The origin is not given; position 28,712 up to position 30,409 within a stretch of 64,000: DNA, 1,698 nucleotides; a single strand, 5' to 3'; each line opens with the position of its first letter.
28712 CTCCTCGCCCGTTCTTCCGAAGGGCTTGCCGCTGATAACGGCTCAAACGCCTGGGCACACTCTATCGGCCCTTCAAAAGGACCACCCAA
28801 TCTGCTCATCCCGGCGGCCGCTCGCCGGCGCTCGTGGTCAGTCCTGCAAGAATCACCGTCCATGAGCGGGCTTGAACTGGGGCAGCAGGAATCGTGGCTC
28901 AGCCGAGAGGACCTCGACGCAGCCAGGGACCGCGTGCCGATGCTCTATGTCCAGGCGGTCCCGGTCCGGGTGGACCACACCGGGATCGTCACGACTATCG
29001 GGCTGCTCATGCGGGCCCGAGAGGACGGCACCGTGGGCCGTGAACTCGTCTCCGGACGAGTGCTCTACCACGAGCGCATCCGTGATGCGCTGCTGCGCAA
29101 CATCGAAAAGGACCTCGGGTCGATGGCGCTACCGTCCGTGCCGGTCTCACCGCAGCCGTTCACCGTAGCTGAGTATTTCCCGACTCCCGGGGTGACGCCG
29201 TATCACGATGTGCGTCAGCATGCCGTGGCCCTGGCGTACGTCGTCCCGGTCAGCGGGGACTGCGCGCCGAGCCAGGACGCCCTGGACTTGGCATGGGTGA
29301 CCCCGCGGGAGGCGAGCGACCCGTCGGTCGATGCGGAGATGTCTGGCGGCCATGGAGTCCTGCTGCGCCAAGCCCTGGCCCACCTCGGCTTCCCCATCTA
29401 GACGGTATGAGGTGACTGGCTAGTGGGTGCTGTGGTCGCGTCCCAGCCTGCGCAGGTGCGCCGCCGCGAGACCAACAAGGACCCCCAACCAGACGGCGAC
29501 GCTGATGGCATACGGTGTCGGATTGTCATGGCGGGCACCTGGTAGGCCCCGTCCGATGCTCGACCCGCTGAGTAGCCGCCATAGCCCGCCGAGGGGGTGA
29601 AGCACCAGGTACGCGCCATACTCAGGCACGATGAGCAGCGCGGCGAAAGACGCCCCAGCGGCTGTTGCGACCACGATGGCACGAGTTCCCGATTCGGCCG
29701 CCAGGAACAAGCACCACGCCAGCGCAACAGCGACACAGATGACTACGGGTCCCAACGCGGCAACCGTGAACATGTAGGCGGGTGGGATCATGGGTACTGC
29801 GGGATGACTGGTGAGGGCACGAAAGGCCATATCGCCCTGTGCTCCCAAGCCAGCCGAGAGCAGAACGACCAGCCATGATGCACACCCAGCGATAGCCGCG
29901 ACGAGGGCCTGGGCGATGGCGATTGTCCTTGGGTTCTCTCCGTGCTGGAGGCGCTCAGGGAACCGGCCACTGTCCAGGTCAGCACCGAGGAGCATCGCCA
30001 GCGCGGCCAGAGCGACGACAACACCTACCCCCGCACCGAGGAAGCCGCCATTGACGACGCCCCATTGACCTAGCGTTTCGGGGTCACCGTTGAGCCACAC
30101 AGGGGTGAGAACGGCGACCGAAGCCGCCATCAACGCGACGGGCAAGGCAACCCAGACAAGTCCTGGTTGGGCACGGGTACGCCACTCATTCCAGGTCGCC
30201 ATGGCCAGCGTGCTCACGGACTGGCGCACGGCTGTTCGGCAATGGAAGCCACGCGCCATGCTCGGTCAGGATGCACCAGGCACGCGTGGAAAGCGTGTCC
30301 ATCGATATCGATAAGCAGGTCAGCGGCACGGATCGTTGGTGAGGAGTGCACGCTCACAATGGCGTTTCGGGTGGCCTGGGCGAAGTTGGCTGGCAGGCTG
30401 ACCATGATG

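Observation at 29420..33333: GC-depleted island: small secreted peptide, orphan proteins, ABC ATPase and two atypical membrane proteins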

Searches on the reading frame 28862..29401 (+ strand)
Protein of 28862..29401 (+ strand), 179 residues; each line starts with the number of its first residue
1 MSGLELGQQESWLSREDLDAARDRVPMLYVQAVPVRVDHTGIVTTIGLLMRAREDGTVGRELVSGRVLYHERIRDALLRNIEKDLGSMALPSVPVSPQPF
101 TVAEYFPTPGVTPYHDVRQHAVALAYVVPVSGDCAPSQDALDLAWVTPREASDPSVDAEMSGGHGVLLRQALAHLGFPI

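Call 3: search_protein_families(library=pfam, proteins=[window:28862-29401:+], max_evalue=0.1)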
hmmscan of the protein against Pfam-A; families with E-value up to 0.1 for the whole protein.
window:28862-29401:+ (179 aa): 2 families
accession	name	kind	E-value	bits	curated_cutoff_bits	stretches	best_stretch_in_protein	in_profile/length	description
PF16262.11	DUF4916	-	2.2e-83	278.4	27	1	9-176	2-169/170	Domain of unknown function (DUF4916)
PF00293.34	NUDIX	-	0.00081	19.8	21.1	1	48-154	18-121/134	NUDIX domain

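Call 8: find_encoding_contigs(protein=window:28862-29401:+, flank=10000, max_places=10)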
Protein window:28862-29401:+ (179 aa): 1 contig read that carries it; 1 place shown.
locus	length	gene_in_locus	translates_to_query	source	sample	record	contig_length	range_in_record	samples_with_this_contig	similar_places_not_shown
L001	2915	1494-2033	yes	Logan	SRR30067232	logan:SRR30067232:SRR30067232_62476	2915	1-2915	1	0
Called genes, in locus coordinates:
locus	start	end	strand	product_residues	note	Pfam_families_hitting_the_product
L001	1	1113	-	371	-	?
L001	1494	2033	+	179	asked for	PF16262:DUF4916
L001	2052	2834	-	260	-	-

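Call 9: find_related_loci(query=window:28862-29401:+, collection=genome_contigs, flank=10000)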
Query window:28862-29401:+ (179 aa) in genome_contigs; peptide patterns used: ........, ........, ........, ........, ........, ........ (x = any residue, [..] = any of these).
600 stretches matched a pattern (row limit reached: there are more); 572 encode a relative of the query (tblastn E <= 1e-3); the best 80 are kept; 80 distinct loci.
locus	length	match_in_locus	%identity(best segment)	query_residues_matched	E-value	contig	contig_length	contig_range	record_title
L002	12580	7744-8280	73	1-179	1e-87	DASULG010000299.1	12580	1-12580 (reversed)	MAG TPA_asm: Pedococcus sp. isolate SMAG_U1538 k141_660373, whole genome shotgun sequence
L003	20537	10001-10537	74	1-179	6e-87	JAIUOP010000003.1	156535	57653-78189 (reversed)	MAG: Actinomycetota bacterium isolate PHYC1 3300026286-bin.7~Ga0209460_1000072, whole genome shotgun sequence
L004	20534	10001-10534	74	1-179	8e-87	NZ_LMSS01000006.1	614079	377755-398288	Phycicoccus sp. Soil802 contig_6, whole genome shotgun sequence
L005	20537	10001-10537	74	1-179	2e-86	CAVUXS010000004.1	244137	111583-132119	MAG: uncultured Actinomycetota bacterium isolate MFD06229.bin.2.252 genome assembly, contig: contig_19327, whole genome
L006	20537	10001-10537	74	1-179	3e-86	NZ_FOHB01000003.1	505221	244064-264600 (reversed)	Pedococcus cremeus strain CGMCC 1.6963, whole genome shotgun sequence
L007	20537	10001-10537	74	1-179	4e-86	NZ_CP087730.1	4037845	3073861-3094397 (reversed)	Knoellia locipacati strain SLM-625 chromosome, complete genome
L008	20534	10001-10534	73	1-179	7e-86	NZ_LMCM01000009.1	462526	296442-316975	Phycicoccus sp. Root101 contig_6, whole genome shotgun sequence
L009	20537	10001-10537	74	1-179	6e-86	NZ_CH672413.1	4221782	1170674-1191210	Janibacter sp. HTCC2649 scf_1099316001559, whole genome shotgun sequence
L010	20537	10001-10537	75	1-179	7e-86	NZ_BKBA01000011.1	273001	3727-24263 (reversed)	Knoellia locipacati strain NBRC 109775 sequence11, whole genome shotgun sequence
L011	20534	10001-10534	75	1-178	9e-86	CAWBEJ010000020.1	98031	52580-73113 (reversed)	MAG: uncultured Actinomycetota bacterium isolate MFD02840.bin.3.302 genome assembly, contig: contig_48375, whole genome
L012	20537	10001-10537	72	1-179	2e-85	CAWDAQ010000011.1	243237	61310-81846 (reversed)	MAG: uncultured Actinomycetota bacterium isolate MFD01721.bin.1.219 genome assembly, contig: contig_5970, whole genome s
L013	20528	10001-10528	73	4-179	2e-85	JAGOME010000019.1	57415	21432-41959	MAG: Phycicoccus sp. isolate Go_SlDig_bin_253 Go_SlDig_1343_length_57415_cov_6.547898, whole genome shotgun sequence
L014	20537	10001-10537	74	1-179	4e-85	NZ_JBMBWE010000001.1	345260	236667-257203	Knoellia sp. CPCC 206391 Scaffold1_1, whole genome shotgun sequence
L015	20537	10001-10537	74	1-179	3e-85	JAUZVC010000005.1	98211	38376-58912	Rothia sp. ARF10 5, whole genome shotgun sequence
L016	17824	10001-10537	73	1-179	7e-85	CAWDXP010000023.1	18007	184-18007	MAG: uncultured Actinomycetota bacterium isolate MFD09730.bin.3.100 genome assembly, contig: contig_7970, whole genome s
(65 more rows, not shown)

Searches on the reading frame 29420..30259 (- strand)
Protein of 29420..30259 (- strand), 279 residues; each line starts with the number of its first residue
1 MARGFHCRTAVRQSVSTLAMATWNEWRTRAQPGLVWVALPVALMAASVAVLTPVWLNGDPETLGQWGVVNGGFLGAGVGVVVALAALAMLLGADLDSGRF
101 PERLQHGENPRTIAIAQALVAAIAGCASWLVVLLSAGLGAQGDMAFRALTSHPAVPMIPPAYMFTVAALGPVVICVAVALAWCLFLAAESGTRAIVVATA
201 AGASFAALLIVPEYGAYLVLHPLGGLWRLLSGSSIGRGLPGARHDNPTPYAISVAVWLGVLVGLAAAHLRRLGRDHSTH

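Call 3: search_protein_families(library=pfam, proteins=[window:29420-30259:-], max_evalue=0.1)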
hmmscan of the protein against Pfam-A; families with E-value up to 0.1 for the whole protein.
window:29420-30259:- (279 aa): 0 families

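Call 5: search_protein_families(library=ncbifam, proteins=[window:29420-30259:-], max_evalue=1)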
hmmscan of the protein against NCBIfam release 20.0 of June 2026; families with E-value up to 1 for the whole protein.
window:29420-30259:- (279 aa): 0 families

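Call 6: search_protein_families(library=padloc, proteins=[window:29420-30259:-], max_evalue=1)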
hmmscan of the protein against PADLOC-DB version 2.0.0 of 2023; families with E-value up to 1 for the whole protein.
window:29420-30259:- (279 aa): 0 families

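Call 14: search_solved_structures(query=window:29420-30259:-, max_evalue=10)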
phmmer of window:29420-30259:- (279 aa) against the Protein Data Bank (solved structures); distinct sequences matched with E-value up to 10: 1.
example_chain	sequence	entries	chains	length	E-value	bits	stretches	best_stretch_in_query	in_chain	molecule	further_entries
7yml_X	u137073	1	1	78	0.38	13.1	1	213-256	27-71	Photosynthetic reaction center PufX protein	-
